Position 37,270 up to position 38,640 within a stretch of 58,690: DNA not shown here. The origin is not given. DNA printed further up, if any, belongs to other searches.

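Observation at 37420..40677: Carbamate kinase flanked by two divergent YgeW-like carbamoyltransferases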

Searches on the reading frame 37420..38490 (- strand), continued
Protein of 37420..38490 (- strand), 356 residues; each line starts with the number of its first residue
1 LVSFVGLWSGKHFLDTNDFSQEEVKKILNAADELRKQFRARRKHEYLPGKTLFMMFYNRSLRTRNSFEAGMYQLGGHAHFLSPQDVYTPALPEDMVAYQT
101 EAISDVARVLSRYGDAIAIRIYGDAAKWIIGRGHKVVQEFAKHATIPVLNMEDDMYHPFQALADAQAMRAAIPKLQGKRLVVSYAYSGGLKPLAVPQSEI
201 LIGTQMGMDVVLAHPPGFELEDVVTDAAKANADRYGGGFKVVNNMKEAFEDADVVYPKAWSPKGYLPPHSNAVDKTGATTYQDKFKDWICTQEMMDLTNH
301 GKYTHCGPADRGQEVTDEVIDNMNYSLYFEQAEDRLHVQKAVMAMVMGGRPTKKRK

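Call 75: find_homologous_proteins(query=L014:10001-11053:+, max_evalue=1e-60)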
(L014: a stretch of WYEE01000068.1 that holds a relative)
Query L014:10001-11053:+ (351 aa): 1404 proteins with E <= 1e-60 among 8000 candidates; the best 120 are listed.
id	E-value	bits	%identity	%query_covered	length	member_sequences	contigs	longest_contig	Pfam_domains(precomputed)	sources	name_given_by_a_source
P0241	6.9e-238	807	99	100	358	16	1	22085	PF00185.31,PF02729.27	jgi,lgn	jgi:ornithine carbamoyltransferase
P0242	5.0e-211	719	86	99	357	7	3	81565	PF00185.31,PF02729.27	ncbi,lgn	ncbi:MAG: ornithine carbamoyltransferase [Desulfurococcaceae archaeon]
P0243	3.2e-210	716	87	100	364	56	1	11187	PF00185.31,PF02729.27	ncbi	-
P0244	2.8e-208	710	85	99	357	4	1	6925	PF00185.31,PF02729.27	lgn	-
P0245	3.7e-208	709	87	99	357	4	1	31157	PF00185.31,PF02729.27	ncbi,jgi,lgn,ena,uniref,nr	ncbi:ornithine carbamoyltransferase [Desulfurococcus amylolyticus]|uniref:ornithine carbamoyltransfe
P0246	1.6e-207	707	86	99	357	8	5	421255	PF00185.31,PF02729.27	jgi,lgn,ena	jgi:N-acetylornithine carbamoyltransferase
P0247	7.7e-207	705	85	99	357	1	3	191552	PF00185.31,PF02729.27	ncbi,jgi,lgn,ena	ncbi:ornithine carbamoyltransferase [Thermosphaera sp.]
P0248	9.6e-206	701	85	99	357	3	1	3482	PF00185.31,PF02729.27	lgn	-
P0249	1.2e-204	698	84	99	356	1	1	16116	PF00185.31,PF02729.27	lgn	-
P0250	1.9e-203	694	85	99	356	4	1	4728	PF00185.31,PF02729.27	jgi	-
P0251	2.1e-202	690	83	99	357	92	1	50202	PF00185.31,PF02729.27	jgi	jgi:ornithine carbamoyltransferase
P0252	3.2e-201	686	83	100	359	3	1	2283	PF00185.31,PF02729.27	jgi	-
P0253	9.2e-200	682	81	99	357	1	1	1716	PF00185.31,PF02729.27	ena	-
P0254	1.3e-199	681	83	100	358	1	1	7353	PF00185.31,PF02729.27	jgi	-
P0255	4.3e-199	679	82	100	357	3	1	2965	PF00185.31,PF02729.27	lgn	-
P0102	1.2e-143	497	62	99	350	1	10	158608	PF00185.31,PF02729.27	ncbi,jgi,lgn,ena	ncbi:MAG: ornithine carbamoyltransferase [Nitrososphaerota archaeon]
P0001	7.9e-143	494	64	100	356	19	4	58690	PF00185.31,PF02729.27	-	-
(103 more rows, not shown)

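Call 76: find_encoding_contigs(protein=P0245, flank=10000, max_places=2)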
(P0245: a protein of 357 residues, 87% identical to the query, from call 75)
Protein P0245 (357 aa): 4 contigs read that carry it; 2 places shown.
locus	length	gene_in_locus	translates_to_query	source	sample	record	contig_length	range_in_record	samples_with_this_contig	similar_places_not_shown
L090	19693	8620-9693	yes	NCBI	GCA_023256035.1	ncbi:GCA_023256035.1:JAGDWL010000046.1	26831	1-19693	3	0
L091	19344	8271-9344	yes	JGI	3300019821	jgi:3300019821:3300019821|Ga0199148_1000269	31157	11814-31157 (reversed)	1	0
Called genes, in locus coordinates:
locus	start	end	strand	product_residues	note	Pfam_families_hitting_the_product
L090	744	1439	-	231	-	PF02361:CbiQ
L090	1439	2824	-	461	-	PF00437:T2SSE (faint), PF00005:ABC_tran, PF02463:SMC_N (faint), PF13175:AAA_15 (faint), PF13191:AAA_16 (faint), PF13401:AAA_22 (faint), PF00005:ABC_tran, PF13304:AAA_21, +4 more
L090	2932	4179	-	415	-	PF02878:PGM_PMM_I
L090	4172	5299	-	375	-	PF00483:NTP_transferase, PF12804:NTP_transf_3, PF24894:Hexapep_GlmU (faint), PF25084:LbH_EIF2B, PF00132:Hexapep (faint), PF25087:GMPPB_C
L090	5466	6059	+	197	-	PF13091:PLDc_2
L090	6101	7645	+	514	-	PF03600:CitMHS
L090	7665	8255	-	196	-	PF01931:NTPase_I-T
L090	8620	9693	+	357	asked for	PF02729:OTCace_N, PF00185:OTCace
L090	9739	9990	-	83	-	-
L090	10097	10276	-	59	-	-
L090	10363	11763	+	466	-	PF02878:PGM_PMM_I, PF02879:PGM_PMM_II, PF02880:PGM_PMM_III (weak), PF00408:PGM_PMM_IV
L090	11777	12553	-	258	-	-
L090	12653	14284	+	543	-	-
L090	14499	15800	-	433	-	PF01964:ThiC_Rad_SAM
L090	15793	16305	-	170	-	PF27217:AF_0155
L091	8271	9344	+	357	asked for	PF02729:OTCace_N, PF00185:OTCace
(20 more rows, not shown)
